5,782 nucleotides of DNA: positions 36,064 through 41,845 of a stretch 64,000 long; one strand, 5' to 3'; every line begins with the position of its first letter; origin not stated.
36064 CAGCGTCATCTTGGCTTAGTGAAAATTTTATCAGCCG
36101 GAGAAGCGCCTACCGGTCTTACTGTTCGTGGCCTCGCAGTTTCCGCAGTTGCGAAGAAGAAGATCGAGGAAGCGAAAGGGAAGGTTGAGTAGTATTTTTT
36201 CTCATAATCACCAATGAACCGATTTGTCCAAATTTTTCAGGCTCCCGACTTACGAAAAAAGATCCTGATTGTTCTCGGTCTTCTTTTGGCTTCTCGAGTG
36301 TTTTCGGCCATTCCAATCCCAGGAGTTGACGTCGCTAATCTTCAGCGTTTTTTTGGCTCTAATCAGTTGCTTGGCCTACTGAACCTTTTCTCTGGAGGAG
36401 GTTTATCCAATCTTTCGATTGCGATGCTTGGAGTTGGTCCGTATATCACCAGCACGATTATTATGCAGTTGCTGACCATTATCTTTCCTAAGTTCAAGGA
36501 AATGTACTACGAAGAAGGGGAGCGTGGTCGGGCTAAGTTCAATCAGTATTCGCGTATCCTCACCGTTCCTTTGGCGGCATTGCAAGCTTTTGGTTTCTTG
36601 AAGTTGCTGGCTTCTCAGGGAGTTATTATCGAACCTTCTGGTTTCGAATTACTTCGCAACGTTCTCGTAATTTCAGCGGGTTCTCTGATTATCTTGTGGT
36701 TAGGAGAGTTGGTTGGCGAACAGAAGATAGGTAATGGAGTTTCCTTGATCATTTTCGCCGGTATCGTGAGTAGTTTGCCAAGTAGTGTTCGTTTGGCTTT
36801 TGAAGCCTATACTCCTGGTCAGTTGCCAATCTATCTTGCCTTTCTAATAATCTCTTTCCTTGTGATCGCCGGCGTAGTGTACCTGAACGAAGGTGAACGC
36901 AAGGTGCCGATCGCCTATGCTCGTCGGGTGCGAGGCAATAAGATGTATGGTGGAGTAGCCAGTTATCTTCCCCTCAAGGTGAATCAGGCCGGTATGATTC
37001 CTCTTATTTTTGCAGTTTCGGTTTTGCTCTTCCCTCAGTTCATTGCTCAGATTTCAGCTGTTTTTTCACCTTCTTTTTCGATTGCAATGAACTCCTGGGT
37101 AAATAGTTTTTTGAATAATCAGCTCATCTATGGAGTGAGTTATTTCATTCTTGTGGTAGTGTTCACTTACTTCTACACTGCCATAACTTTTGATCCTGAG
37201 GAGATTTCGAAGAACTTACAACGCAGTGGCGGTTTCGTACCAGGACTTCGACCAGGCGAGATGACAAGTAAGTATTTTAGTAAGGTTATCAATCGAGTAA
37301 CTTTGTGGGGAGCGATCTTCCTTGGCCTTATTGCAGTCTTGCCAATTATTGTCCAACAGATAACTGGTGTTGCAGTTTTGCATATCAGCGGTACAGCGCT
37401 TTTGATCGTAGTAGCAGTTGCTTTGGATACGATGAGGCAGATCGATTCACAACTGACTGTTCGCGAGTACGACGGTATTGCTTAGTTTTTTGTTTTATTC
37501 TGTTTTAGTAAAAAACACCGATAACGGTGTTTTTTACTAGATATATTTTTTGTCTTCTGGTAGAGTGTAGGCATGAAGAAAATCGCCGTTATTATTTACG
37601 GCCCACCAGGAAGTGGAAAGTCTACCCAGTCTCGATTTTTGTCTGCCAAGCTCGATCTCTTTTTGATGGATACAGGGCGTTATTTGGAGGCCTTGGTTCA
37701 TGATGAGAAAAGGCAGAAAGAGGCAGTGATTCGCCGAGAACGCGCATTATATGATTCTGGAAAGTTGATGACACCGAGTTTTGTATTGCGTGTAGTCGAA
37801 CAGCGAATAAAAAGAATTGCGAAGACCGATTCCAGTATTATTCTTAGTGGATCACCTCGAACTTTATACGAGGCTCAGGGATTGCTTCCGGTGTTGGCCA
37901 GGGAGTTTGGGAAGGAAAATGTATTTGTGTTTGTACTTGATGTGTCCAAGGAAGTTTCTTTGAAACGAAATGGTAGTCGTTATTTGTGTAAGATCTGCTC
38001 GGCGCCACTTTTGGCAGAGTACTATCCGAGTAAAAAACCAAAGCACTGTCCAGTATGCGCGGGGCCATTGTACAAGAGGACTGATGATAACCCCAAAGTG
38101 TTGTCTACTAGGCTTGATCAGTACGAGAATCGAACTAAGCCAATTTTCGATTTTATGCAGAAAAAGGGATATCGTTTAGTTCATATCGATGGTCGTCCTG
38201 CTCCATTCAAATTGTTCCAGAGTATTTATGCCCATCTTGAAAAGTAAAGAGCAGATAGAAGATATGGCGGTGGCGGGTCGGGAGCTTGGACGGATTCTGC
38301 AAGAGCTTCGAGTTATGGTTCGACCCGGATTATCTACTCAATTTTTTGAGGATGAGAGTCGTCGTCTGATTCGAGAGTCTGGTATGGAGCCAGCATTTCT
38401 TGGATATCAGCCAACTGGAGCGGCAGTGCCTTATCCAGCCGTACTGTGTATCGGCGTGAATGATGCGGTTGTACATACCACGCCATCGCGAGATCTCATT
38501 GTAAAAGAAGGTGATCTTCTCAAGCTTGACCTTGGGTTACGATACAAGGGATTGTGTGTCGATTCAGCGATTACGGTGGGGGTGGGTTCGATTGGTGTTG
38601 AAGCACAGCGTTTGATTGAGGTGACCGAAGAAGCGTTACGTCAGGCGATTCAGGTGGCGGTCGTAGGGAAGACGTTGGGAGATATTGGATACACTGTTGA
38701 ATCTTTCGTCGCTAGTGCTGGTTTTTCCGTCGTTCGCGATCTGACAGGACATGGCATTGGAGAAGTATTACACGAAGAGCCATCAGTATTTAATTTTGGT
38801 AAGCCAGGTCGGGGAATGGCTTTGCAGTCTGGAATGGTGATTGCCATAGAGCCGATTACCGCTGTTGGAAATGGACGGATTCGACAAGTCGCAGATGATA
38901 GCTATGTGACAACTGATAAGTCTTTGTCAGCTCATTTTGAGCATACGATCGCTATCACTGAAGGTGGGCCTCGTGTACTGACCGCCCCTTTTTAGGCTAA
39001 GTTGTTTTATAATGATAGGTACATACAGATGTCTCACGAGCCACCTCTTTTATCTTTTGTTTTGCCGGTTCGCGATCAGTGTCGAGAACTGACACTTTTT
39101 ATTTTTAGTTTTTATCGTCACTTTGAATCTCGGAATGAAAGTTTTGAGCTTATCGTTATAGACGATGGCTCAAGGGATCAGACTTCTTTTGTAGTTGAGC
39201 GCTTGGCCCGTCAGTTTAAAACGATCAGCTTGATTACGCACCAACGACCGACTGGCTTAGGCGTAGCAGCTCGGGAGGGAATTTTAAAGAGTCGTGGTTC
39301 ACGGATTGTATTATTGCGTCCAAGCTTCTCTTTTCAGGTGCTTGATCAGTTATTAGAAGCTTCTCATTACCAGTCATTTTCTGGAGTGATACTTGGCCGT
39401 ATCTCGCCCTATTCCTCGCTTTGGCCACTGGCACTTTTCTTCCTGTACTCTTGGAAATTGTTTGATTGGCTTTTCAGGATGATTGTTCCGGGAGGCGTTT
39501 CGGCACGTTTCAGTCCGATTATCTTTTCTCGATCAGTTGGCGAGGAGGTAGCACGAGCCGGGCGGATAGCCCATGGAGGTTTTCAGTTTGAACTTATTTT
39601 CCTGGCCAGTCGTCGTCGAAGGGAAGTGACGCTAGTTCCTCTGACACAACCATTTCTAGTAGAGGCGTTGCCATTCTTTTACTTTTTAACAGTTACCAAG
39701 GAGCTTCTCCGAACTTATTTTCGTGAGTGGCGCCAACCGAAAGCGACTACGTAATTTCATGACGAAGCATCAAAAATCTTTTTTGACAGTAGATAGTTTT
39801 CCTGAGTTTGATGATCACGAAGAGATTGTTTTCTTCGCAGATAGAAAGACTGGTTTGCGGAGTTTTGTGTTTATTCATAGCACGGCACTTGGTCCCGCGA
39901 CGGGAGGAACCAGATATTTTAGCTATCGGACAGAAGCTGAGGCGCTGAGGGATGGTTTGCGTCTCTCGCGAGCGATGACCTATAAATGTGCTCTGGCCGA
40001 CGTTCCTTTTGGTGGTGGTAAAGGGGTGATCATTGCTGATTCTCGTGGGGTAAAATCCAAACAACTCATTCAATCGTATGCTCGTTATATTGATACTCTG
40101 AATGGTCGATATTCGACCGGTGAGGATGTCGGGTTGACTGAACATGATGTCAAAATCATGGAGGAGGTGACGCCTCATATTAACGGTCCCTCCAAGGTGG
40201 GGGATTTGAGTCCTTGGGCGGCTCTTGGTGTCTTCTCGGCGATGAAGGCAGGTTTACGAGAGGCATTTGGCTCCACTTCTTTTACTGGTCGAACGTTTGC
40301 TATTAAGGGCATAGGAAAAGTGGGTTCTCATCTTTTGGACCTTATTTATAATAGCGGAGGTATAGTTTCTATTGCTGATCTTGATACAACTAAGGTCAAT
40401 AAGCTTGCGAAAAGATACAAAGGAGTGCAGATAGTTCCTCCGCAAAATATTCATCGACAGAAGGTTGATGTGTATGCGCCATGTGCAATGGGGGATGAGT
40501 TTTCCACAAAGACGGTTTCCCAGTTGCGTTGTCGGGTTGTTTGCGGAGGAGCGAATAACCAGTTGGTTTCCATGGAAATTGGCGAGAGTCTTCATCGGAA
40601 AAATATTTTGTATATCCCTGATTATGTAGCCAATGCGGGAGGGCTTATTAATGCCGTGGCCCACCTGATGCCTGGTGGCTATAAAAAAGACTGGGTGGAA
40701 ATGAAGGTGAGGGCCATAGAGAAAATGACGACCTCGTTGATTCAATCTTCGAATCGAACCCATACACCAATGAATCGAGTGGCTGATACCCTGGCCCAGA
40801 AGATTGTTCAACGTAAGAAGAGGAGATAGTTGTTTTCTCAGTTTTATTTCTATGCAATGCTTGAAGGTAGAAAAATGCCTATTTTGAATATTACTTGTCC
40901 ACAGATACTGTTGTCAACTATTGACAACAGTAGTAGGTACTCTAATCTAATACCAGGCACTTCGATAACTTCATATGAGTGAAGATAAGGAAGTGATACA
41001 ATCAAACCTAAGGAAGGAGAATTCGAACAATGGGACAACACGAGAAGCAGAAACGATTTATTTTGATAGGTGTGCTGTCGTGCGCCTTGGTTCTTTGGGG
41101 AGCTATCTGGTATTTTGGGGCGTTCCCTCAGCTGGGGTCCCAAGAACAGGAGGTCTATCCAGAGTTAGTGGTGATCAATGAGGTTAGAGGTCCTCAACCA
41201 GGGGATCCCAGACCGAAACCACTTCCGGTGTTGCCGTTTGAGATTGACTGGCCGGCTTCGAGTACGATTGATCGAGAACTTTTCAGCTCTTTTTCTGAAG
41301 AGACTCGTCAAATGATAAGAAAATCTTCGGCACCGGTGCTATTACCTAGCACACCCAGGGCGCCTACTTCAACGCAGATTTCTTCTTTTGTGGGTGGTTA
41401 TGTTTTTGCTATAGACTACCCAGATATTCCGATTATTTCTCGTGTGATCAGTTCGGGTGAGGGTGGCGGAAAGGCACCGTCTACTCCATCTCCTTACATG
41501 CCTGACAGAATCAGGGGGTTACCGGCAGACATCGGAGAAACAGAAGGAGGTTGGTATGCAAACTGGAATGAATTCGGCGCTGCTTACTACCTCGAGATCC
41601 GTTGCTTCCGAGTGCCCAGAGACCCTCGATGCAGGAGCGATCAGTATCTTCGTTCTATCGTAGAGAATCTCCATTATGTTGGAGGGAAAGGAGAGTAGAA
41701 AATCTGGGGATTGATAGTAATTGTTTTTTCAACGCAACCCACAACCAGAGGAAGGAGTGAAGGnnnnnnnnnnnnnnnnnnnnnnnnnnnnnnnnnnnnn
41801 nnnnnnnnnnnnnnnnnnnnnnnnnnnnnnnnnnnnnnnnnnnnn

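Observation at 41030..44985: Giant secreted M23+SH3b cell-wall peptidase locus with novel domains, possibly a host-interaction weapon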

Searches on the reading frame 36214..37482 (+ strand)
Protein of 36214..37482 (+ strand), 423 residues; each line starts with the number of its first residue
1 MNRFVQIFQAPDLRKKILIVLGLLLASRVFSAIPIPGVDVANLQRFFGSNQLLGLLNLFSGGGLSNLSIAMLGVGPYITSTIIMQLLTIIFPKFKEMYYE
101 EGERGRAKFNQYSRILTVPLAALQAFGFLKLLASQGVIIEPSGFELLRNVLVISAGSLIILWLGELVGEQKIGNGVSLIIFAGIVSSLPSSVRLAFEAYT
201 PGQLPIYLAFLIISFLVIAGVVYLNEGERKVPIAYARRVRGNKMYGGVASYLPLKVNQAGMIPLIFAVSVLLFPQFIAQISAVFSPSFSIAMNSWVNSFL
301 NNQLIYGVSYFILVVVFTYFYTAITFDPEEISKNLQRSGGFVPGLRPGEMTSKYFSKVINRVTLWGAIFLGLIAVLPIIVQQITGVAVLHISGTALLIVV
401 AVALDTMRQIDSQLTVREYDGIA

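Call 16: list_cluster_members(proteins=[window:36214-37482:+, window:37573-38244:+, window:46669-47979:+, window:53397-54161:+, window:52751-53371:+, window:35232-35735:+, window:15827-18112:+, window:58922-61174:+, window:41030-41695:+, window:45133-45576:+])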
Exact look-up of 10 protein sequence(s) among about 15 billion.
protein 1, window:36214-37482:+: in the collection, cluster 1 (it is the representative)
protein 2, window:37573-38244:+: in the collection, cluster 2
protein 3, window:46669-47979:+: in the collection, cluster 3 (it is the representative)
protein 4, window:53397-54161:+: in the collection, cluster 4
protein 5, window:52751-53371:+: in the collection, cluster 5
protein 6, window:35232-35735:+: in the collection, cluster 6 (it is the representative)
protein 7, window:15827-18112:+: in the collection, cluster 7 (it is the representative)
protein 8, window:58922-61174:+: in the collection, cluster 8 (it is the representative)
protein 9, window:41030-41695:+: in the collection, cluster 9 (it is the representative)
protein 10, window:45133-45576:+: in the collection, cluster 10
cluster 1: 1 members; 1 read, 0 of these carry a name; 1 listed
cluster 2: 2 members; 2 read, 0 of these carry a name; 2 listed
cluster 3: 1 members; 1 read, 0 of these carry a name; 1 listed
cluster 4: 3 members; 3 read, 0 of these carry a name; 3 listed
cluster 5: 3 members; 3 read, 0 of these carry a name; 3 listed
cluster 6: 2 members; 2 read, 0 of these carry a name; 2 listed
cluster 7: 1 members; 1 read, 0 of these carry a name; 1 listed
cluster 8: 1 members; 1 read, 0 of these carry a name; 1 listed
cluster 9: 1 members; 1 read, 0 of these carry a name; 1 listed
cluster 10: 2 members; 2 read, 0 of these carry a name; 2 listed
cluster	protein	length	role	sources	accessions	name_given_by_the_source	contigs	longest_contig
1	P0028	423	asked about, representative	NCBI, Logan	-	-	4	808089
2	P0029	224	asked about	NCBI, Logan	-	-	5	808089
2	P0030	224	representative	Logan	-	-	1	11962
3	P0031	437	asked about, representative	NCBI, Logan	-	-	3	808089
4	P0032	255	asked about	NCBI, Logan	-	-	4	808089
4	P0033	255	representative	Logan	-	-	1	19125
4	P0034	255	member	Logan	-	-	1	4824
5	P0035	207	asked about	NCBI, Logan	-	-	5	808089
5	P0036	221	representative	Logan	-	-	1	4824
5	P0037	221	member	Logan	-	-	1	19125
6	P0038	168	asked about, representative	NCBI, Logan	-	-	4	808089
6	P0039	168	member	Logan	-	-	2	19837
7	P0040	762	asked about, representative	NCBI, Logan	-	-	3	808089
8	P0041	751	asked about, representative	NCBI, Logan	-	-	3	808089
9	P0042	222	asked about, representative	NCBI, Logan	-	-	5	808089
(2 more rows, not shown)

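Call 52: find_homologous_proteins(query=window:36214-37482:+, max_evalue=1e-30)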
Query window:36214-37482:+ (423 aa): 8000 proteins with E <= 1e-30 among 8000 candidates; the best 120 are listed.
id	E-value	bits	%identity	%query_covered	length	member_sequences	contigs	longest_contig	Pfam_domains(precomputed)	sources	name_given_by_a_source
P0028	2.4e-262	888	100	100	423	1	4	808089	PF00344.26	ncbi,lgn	-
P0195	6.0e-255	864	97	100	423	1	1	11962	PF00344.26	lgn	-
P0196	1.2e-251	853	95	100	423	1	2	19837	PF00344.26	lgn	-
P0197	6.5e-238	808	90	100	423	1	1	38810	PF00344.26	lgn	-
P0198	5.5e-237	805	89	100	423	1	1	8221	PF00344.26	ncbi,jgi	jgi:preprotein translocase subunit SecY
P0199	7.6e-230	781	85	100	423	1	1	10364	PF00344.26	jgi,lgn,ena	-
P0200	8.7e-228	775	84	100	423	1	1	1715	PF00344.26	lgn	-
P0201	2.2e-227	773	85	100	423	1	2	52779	PF00344.26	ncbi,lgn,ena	ncbi:MAG: preprotein translocase subunit SecY [Patescibacteria group bacterium]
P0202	2.1e-205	701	76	100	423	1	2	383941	PF00344.26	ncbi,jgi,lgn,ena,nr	ncbi:MAG: preprotein translocase subunit SecY [Anaplasmataceae bacterium]|nr:preprotein translocase 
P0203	6.5e-200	683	76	100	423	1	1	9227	PF00344.26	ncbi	-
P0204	2.7e-199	681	73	100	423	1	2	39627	PF00344.26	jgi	jgi:preprotein translocase subunit SecY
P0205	7.2e-199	679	74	100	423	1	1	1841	PF00344.26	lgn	-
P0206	2.7e-198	677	73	100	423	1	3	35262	PF00344.26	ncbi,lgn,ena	-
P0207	3.8e-198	677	74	100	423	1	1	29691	PF00344.26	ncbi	-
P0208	4.4e-198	677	73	100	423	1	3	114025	PF00344.26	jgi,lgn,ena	-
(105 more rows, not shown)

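Call 88: find_encoding_contigs(protein=P0196, flank=10000, max_places=3)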
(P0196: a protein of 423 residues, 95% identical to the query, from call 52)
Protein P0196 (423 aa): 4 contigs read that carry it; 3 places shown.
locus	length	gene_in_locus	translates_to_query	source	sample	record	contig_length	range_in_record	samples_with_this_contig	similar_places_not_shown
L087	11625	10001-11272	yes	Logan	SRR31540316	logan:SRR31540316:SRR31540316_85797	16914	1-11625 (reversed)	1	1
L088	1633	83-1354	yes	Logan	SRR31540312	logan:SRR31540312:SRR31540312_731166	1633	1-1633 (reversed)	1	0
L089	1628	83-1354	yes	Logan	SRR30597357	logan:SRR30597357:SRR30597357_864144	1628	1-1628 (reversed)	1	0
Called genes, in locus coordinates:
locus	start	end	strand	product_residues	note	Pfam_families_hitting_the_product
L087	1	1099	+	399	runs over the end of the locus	PF00009:GTP_EFTU, PF03144:GTP_EFTU_D2, PF03143:GTP_EFTU_D3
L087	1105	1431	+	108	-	PF00338:Ribosomal_S10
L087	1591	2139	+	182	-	PF00297:Ribosomal_L3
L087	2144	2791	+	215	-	PF00573:Ribosomal_L4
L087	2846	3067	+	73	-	PF00276:Ribosomal_L23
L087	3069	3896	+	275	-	PF00181:Ribosomal_L2_N, PF03947:Ribosomal_L2_C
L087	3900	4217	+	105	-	PF00203:Ribosomal_S19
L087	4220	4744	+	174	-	PF00237:Ribosomal_L22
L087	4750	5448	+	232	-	PF07650:KH_2, PF00189:Ribosomal_S3_C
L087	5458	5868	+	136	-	PF00252:Ribosomal_L16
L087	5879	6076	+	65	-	PF00831:Ribosomal_L29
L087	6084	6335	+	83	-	PF00366:Ribosomal_S17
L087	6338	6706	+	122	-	PF00238:Ribosomal_L14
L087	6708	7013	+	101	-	PF00467:KOW (weak), PF17136:ribosomal_L24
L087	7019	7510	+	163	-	PF00281:Ribosomal_L5, PF00673:Ribosomal_L5_C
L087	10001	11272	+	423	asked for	PF00344:SecY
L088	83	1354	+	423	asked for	PF00344:SecY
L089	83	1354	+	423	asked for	PF00344:SecY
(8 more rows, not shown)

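Call 90: find_encoding_contigs(protein=P0195, flank=10000, max_places=3)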
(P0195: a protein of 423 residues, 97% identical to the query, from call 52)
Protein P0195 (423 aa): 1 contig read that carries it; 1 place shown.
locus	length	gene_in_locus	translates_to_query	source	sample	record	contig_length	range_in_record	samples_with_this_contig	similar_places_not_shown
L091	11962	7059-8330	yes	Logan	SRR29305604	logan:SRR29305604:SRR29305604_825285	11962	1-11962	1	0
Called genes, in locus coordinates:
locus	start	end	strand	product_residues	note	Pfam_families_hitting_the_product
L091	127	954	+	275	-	PF00181:Ribosomal_L2_N, PF03947:Ribosomal_L2_C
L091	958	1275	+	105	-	PF00203:Ribosomal_S19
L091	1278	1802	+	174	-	PF00237:Ribosomal_L22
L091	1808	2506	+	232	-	PF07650:KH_2, PF00189:Ribosomal_S3_C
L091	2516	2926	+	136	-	PF00252:Ribosomal_L16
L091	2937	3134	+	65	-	PF00831:Ribosomal_L29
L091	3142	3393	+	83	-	PF00366:Ribosomal_S17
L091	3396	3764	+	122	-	PF00238:Ribosomal_L14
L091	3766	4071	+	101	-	PF00467:KOW (weak), PF17136:ribosomal_L24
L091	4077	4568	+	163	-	PF00281:Ribosomal_L5, PF00673:Ribosomal_L5_C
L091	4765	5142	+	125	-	PF00410:Ribosomal_S8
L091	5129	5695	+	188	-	PF00347:Ribosomal_L6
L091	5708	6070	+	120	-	PF00861:Ribosomal_L18p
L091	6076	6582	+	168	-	PF00333:Ribosomal_S5, PF03719:Ribosomal_S5_C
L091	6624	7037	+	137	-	PF00828:Ribosomal_L27A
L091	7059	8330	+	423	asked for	PF00344:SecY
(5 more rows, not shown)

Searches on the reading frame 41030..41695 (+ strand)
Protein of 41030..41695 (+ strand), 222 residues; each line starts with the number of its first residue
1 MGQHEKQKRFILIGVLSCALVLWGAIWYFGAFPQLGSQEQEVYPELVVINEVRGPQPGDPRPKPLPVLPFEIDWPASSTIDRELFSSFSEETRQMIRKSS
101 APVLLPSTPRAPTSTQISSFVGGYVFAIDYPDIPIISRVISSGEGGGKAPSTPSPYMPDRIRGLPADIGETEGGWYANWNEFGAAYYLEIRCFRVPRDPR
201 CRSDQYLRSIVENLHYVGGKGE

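Call 3: search_protein_families(library=pfam, proteins=[window:41030-41695:+], max_evalue=1)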
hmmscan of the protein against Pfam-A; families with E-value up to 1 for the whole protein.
window:41030-41695:+ (222 aa): 0 families

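Call 4: search_protein_families(library=ncbifam, proteins=[window:41030-41695:+], max_evalue=1)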
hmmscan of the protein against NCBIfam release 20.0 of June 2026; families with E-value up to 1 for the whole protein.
window:41030-41695:+ (222 aa): 0 families

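Call 80: search_protein_families(library=pfam, proteins=[window:41030-41695:+], max_evalue=1)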
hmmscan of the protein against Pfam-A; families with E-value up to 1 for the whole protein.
window:41030-41695:+ (222 aa): 0 families

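Call 83: search_solved_structures(query=A10, max_evalue=10, show_alignments=1)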
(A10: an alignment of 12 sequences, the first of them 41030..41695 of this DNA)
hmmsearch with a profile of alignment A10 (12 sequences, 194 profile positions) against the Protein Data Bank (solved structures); distinct sequences matched with E-value up to 10: 3.
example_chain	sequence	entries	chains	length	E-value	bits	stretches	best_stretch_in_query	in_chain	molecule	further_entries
5vzm_B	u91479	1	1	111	0.019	17.9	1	32-70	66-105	DNA repair protein REV1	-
1gxo_A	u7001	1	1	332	0.19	14.6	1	127-161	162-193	PECTATE LYASE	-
1gxm_A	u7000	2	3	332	0.19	14.6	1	127-161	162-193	PECTATE LYASE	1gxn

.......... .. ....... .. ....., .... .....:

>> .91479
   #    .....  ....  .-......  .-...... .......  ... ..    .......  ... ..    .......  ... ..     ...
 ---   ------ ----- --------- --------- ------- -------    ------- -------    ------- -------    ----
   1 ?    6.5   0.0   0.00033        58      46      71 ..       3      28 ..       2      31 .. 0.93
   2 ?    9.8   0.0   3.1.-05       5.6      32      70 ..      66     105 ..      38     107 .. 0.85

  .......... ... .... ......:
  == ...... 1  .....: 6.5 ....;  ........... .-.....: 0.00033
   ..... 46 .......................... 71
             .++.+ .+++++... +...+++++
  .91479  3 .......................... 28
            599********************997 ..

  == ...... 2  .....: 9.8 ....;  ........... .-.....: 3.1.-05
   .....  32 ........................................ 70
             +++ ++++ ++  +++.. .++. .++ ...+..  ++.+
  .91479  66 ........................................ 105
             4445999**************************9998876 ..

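Call 84: search_protein_families(library=ncbifam, alignment_id=A10, max_evalue=1)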
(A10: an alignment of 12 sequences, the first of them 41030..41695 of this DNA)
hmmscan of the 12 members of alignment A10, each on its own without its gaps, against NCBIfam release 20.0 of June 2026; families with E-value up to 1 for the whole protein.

A. member 1, window:41030-41695:+ (222 aa): 0 families

B. families by the number of members that match (of 12 scanned): 2 families
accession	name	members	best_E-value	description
TIGR02322.1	phosphon_PhnN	1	0.14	phosphonate metabolism protein/1,5-bisphosphokinase (PRPP-forming) PhnN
NF010230.0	PRK13682.1-5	1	0.59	hypothetical protein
